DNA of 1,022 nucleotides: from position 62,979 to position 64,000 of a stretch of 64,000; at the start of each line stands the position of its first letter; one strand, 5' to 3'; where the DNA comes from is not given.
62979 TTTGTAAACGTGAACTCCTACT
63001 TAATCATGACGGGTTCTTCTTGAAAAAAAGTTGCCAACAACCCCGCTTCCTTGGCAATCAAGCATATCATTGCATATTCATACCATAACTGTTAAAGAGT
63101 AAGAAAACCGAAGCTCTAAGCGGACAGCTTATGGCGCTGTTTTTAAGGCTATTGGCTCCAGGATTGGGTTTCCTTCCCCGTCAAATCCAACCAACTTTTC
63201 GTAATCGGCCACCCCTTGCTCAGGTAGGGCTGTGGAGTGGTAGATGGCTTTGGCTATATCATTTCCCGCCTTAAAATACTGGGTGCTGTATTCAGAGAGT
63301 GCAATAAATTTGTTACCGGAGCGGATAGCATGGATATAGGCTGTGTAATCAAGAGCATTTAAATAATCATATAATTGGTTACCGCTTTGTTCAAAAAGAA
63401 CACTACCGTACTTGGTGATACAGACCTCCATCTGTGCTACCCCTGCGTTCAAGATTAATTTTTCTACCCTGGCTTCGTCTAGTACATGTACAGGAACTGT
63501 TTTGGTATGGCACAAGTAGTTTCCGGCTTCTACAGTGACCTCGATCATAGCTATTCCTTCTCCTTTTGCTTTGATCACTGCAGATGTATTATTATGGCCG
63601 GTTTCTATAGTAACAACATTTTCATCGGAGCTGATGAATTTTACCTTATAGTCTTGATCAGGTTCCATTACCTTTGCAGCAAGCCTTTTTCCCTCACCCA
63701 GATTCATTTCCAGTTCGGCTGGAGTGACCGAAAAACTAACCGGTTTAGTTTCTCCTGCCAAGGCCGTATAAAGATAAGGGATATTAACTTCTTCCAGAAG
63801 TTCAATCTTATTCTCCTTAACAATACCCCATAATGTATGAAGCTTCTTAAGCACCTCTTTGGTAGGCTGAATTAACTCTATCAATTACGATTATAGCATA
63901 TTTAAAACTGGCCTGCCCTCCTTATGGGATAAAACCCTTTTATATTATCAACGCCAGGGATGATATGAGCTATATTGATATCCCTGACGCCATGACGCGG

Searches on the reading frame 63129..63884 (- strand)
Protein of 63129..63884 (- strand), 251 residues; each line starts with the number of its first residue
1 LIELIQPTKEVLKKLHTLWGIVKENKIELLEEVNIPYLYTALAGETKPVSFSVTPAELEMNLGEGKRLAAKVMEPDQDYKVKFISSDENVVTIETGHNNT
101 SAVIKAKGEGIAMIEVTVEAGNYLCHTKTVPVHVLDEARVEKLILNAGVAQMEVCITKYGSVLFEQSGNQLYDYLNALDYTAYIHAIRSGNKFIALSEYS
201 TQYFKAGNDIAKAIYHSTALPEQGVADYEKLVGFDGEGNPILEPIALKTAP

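Call 39: search_protein_families(library=pfam, proteins=[window:63129-63884:-], max_evalue=0.001)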
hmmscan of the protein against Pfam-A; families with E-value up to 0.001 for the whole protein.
window:63129-63884:- (251 aa): 1 family
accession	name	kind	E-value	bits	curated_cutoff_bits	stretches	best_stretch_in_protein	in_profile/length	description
PF02368.24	Big_2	-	0.00076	19.8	22.8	0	50-122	4-72/79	Bacterial Ig-like domain (group 2)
